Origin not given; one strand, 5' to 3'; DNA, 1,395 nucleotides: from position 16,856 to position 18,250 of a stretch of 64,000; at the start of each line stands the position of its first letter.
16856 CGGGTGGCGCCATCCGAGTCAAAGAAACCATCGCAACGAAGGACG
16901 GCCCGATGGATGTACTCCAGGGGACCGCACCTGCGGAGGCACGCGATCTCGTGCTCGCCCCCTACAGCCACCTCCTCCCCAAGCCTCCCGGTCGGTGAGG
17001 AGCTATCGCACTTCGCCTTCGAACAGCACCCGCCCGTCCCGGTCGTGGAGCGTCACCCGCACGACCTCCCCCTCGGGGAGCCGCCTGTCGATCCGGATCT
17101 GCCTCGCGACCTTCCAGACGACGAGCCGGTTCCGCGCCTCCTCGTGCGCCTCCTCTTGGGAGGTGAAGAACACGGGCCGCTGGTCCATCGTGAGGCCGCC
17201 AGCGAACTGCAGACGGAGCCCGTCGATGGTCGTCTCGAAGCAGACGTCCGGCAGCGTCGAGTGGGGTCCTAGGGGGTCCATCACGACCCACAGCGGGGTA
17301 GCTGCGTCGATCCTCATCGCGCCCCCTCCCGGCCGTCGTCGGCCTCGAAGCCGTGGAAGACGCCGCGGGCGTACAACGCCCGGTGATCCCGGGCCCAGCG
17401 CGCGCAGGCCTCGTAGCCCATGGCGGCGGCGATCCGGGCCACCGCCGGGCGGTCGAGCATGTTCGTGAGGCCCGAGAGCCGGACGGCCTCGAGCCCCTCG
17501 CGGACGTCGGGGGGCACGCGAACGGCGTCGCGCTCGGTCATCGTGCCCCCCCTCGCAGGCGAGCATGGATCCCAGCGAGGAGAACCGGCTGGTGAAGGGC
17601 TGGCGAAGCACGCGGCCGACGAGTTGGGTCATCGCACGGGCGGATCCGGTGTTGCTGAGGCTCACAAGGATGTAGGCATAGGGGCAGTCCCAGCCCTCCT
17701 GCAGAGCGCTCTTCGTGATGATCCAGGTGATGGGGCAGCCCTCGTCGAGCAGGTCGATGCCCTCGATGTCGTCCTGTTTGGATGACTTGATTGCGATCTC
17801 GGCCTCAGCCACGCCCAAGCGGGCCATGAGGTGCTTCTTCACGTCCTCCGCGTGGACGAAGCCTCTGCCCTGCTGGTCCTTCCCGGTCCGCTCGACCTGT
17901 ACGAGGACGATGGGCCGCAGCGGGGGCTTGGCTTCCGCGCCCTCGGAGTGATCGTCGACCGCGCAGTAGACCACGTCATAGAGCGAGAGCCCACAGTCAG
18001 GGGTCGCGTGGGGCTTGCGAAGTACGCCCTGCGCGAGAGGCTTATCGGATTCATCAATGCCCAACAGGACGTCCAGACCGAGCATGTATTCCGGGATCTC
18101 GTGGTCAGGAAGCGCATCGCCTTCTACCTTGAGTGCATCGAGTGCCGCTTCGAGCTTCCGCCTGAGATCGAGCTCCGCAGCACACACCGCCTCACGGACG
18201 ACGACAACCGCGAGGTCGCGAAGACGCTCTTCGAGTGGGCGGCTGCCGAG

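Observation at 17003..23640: Repeat family X: four co-oriented copies with an identical left end and variable right end, encoding a ~105-aa conserved protein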

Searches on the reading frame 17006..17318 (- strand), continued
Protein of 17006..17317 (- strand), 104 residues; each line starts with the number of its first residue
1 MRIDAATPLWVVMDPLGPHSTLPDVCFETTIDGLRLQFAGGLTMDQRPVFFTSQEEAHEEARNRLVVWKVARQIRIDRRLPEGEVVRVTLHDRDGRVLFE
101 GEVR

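Call 64: fold_search(model_id=the predicted structure, library=pdb)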
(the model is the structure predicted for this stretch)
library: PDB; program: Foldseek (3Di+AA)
matches with E <= 10: 146; with E <= 0.001: 0
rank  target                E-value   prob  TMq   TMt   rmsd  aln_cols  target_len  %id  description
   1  2mq9_MODEL_1_A        6.4e-01  0.08  0.21  0.17  12.1       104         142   10  Solution structure of E55Q mutant of eRF1 N-domain (released 2015-07-01)
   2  9hny_FI               1.1e+00  0.06  0.21  0.10  14.8       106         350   13  Mitoribosomal small subunit in complex with Mettl15 and Mettl17 (released 2025-03-26)
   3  2v79_B                1.1e+00  0.08  0.18  0.17  10.2        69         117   19  Crystal Structure of the N-terminal domain of DnaD from Bacillus Subtilis (released 2008-01-15)
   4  7t4u_A                1.2e+00  0.02  0.15  0.05  17.1       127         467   12  Crystal Structure of cGMP-dependent Protein Kinase (released 2023-06-14)
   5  9vtp_H                1.5e+00  0.03  0.16  0.12  15.2       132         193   12  Target DNA-bound type I-F3 TniQ-Cascade of Vibrio parahaemolyticus in partial R-loop state (released 2026-02-11)
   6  3plx_B                1.7e+00  0.08  0.26  0.26  13.6       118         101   10  The crystal structure of aspartate alpha-decarboxylase from Campylobacter jejuni subsp. jejuni NCTC 11168 (released 2010-12-08)
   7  9evs_1b               1.7e+00  0.06  0.23  0.23  14.2        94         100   13  Structure of the flowering plant mitoribosome with P-site tRNA (released 2025-09-03)
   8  5v47_B                1.7e+00  0.02  0.16  0.10  15.4       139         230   14  Crystal structure of the SR1 domain of lizard sacsin (released 2017-05-24)
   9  7k58_F                1.8e+00  0.14  0.35  0.33   7.6        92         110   13  Structure of outer-arm dyneins bound to microtubule with microtubule binding state 1(MTBS-1) (released 2021-09-29)
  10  1f0c_B                1.9e+00  0.20  0.18  0.44   2.5        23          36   22  STRUCTURE OF THE VIRAL SERPIN CRMA (released 2000-09-06)
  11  4rqq_H                2.0e+00  0.02  0.16  0.08  16.3       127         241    9  Crystal structure of human Fab PGDM1400, a broadly reactive and potent HIV-1 neutralizing antibody (released 2014-11-19)
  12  7t4u_B                2.0e+00  0.02  0.16  0.04  16.9       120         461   13  Crystal Structure of cGMP-dependent Protein Kinase (released 2023-06-14)
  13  4xo2_A                2.2e+00  0.11  0.22  0.36   5.9        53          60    9  crystal structure of GnsA from E.coli (released 2015-06-17)
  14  3n1t_E                2.2e+00  0.08  0.23  0.21   6.3        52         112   25  Crystal structure of the H101A mutant ecHint GMP complex (released 2010-10-20)
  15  9gyt_1b               2.5e+00  0.04  0.22  0.23  16.6       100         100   15  High resolution structure of B. oleracea mitoribosome (released 2025-10-15)
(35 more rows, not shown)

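Call 66: fold_search(model_id=the predicted structure, library=viral)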
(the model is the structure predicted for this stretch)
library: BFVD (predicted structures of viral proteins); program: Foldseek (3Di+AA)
matches with E <= 10: 514; with E <= 0.001: 0
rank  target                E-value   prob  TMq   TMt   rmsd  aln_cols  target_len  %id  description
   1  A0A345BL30            1.0e-01  0.20  0.25  0.16  22.6       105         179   15  Uncharacterized protein [Erwinia phage Wellington]
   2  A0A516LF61            2.6e-01  0.80  0.43  0.57   3.6        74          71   15  (no name in the UniProt tables at hand)
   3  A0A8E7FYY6            2.9e-01  0.20  0.24  0.17  10.1        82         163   12  (no name in the UniProt tables at hand)
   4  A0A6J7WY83            3.5e-01  0.15  0.23  0.27  10.2        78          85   17  Uncharacterized protein [uncultured Caudovirales phage]
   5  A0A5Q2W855            4.6e-01  0.41  0.17  0.21   6.7        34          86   29  (no name in the UniProt tables at hand)
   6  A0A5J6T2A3            5.6e-01  0.28  0.38  0.40  10.4        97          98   13  Uncharacterized protein [Aeromonas phage vB_AhyS-A18P4]
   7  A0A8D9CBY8            5.6e-01  0.14  0.29  0.19  10.5        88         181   17  Uncharacterized protein [uncultured marine phage]
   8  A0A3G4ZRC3            6.8e-01  0.09  0.21  0.16  13.9       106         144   11  Uncharacterized protein [Terrestrivirus sp.]
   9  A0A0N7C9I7            8.2e-01  0.21  0.17  0.24  10.7        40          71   20  Uncharacterized protein [Salmonella phage 38]
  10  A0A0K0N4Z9            8.2e-01  0.21  0.20  0.06   7.3        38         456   18  Uncharacterized protein [Tsukamurella phage TIN2]
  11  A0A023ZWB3            8.2e-01  0.08  0.19  0.22   8.3        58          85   19  Uncharacterized protein [Mycobacterium phage MosMoris]
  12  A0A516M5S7            8.8e-01  0.09  0.17  0.08  13.7        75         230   17  (no name in the UniProt tables at hand)
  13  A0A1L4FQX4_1          9.4e-01  0.09  0.24  0.03  13.0        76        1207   20  (no name in the UniProt tables at hand)
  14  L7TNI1                1.1e+00  0.14  0.18  0.21   3.4        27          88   41  Uncharacterized protein [Haloarcula vallismortis tailed virus 1]
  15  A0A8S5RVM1            1.2e+00  0.16  0.30  0.16   7.5        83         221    7  Uncharacterized protein [Siphoviridae sp. ctHip2]
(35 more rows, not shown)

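Call 67: search_protein_families(library=phrogs, max_evalue=1, proteins=[window:17006-17317:-])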
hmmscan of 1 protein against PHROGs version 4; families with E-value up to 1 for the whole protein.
window:17006-17317:- (104 aa): 1 family
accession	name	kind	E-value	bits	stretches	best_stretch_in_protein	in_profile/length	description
phrog_14197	-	moron, auxiliary metabolic gene and host takeover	0.013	16.5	1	49-91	60-99/116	membrane protein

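Call 71: search_protein_families(library=pfam, max_evalue=0.01, proteins=[L006:3106-4098:+, L001:9445-9777:+, L001:13684-14910:+, L021:13217-14599:-])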
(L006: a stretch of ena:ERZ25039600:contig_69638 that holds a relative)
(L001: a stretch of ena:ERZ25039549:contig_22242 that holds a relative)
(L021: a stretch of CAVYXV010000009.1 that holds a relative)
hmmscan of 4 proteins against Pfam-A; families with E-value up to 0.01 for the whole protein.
L006:3106-4098:+ (331 aa): 0 families

L001:9445-9777:+ (111 aa): 0 families

L001:13684-14910:+ (409 aa): 0 families

L021:13217-14599:- (461 aa): 0 families

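Call 73: search_protein_families(library=ncbifam, max_evalue=0.01, proteins=[window:17006-17317:-, L006:3106-4098:+])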
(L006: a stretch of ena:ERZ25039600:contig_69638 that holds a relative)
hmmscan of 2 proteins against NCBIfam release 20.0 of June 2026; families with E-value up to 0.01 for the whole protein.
window:17006-17317:- (104 aa): 0 families

L006:3106-4098:+ (331 aa): 0 families

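Call 82: find_related_loci(query=A2, collection=metagenome_contigs, flank=10000)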
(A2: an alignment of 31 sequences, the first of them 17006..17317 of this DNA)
Query A2 (104 aa) in metagenome_contigs; peptide patterns used: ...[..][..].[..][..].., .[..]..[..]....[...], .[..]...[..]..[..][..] (x = any residue, [..] = any of these).
600 stretches matched a pattern (row limit reached: there are more); 33 encode a relative of the query (tblastn E <= 1e-3); 33 distinct loci.
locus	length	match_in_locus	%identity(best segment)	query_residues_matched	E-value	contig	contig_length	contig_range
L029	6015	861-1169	83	1-103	1e-56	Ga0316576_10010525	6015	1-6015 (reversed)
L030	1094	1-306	83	3-104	2e-59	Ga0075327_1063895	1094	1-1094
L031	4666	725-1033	77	1-104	3e-51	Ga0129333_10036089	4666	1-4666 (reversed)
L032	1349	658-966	74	1-104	3e-52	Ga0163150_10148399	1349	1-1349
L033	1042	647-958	73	1-104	1e-51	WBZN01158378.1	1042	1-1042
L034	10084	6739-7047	70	1-104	1e-48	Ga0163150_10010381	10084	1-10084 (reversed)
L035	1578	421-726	73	1-103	1e-49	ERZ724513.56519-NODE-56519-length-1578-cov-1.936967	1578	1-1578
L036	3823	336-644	72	1-104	4e-47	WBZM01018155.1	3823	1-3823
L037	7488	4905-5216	67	1-104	3e-46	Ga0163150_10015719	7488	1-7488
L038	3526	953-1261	72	1-104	2e-46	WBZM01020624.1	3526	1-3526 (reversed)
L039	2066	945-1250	72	1-103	3e-46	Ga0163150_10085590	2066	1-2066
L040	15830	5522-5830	68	1-104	2e-44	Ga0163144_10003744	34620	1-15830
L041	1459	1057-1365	65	1-104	9e-45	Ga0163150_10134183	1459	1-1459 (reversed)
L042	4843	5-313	67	1-104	1e-43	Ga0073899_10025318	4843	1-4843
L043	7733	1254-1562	70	1-104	5e-40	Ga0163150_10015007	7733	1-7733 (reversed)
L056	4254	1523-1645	71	64-104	6e-15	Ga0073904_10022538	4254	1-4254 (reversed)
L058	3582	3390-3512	71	64-104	6e-15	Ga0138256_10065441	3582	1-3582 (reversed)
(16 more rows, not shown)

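Call 89: list_cluster_members(proteins=[P0001, P0004])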
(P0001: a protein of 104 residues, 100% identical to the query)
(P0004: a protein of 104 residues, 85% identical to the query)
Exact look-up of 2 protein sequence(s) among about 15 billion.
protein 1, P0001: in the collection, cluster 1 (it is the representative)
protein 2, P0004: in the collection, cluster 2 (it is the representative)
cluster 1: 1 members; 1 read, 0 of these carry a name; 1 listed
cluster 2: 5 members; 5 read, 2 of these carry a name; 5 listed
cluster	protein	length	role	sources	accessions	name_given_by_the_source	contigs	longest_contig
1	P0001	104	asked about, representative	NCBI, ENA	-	-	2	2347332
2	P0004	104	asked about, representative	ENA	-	-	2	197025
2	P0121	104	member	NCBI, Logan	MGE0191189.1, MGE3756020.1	MAG: hypothetical protein AB7T63_04020 [Planctomycetota bacterium]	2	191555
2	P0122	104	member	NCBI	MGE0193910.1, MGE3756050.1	MAG: hypothetical protein AB7T63_17935 [Planctomycetota bacterium]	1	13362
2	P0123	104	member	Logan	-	-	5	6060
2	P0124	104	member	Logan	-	-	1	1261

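Call 90: search_protein_families(library=padloc, max_evalue=0.01, proteins=[window:17006-17317:-])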
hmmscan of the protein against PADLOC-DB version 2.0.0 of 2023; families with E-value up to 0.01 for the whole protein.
window:17006-17317:- (104 aa): 0 families

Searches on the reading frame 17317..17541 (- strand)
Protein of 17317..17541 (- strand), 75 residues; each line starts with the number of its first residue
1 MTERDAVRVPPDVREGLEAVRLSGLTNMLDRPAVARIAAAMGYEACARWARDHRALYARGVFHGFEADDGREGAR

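Call 12: search_protein_families(library=pfam, max_evalue=0.01, proteins=[window:17317-17541:-])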
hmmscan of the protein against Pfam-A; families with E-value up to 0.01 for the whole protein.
window:17317-17541:- (75 aa): 1 family
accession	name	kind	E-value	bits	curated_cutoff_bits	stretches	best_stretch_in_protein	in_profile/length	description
PF16468.10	DUF5049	-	3.9e-10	39.9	28.7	1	13-61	5-53/57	Domain of unknown function (DUF5049)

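Call 13: search_protein_families(library=phrogs, max_evalue=0.1, proteins=[window:17317-17541:-])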
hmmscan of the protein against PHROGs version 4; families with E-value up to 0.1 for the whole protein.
window:17317-17541:- (75 aa): 2 families
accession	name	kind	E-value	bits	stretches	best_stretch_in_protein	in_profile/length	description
phrog_8677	-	unknown function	4.6e-09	36.9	1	13-59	5-51/58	-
phrog_6522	-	unknown function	0.044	15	1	6-28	14-36/101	-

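Call 14: search_protein_families(library=ncbifam, max_evalue=0.1, proteins=[window:17317-17541:-])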
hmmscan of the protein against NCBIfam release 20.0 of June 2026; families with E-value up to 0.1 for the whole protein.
window:17317-17541:- (75 aa): 1 family
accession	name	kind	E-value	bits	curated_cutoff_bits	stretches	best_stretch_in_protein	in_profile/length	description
NF041551.1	YlcI_YnfO_N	subfamily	0.00046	20.2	30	1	6-26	6-26/42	YlcI/YnfO family protein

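Call 15: search_protein_families(library=padloc, max_evalue=0.1, proteins=[window:17317-17541:-])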
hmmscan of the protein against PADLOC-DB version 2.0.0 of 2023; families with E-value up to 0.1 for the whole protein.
window:17317-17541:- (75 aa): 0 families

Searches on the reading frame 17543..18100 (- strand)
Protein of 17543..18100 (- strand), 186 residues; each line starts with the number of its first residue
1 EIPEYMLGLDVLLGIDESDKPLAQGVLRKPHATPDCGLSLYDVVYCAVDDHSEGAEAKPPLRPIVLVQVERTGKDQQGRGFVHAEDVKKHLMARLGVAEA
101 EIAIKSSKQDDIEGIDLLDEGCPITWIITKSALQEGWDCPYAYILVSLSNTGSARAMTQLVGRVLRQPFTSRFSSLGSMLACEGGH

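Call 12: search_protein_families(library=pfam, max_evalue=0.01, proteins=[window:17543-18100:-])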
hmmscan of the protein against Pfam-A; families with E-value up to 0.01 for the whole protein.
window:17543-18100:- (186 aa): 0 families

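Call 13: search_protein_families(library=phrogs, max_evalue=0.1, proteins=[window:17543-18100:-])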
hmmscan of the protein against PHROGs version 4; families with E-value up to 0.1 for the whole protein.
window:17543-18100:- (186 aa): 3 families
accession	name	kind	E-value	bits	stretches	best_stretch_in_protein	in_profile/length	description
phrog_11902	-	unknown function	3.5e-07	29.7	1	117-168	497-548/1000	-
phrog_16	-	DNA, RNA and nucleotide metabolism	2.7e-06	26.9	1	124-166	543-585/986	DNA helicase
phrog_32711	-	unknown function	0.029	13.3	1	127-172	399-444/956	-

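Call 14: search_protein_families(library=ncbifam, max_evalue=0.1, proteins=[window:17543-18100:-])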
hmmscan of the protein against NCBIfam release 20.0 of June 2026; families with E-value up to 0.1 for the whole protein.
window:17543-18100:- (186 aa): 3 families
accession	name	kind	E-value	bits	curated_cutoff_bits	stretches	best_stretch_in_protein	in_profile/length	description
NF012027.0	PRK15483.1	equivalog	6.6e-05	21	564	1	125-169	503-547/986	type III restriction-modification system endonuclease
NF053632.1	heli_RadD_YejH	equivalog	0.038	12.3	720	1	65-167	239-342/573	DNA repair helicase RadD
NF002149.0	PRK00982.1-3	equivalog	0.065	13.2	106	0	85-119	6-39/78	acyl carrier protein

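Call 15: search_protein_families(library=padloc, max_evalue=0.1, proteins=[window:17543-18100:-])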
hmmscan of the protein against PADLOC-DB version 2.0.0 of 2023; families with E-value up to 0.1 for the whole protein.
window:17543-18100:- (186 aa): 10 families
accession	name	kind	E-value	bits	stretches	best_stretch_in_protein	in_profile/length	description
PDLC03653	REase_III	-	2.2e-40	136.6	1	60-170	362-472/883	Type III restriction enzyme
PDLC03650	REase_III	-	5.9e-21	72.6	1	61-170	319-424/898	Type III restriction enzyme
PDLC03647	REase_III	-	3.1e-06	23.6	1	118-168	501-551/989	Type III restriction enzyme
PDLC03649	REase_III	-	9.9e-06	21.7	1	123-169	494-540/973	Type III restriction enzyme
PDLC02707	PbeA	-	0.00048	16.8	1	64-167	533-617/672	PbeA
PDLC03648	REase_III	-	0.0035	13.5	1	127-172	314-359/871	Type III restriction enzyme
PDLC02704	PbeA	-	0.0039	13.7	1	74-167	547-631/682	PbeA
PDLC03652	REase_III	-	0.0049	12.9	1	120-169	341-390/809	Type III restriction enzyme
PDLC02706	PbeA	-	0.0099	12.5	1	124-169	616-661/722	PbeA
PDLC03658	mREase_IV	-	0.038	9.6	1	115-168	494-546/953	Type IV methyl-directed restriction enzyme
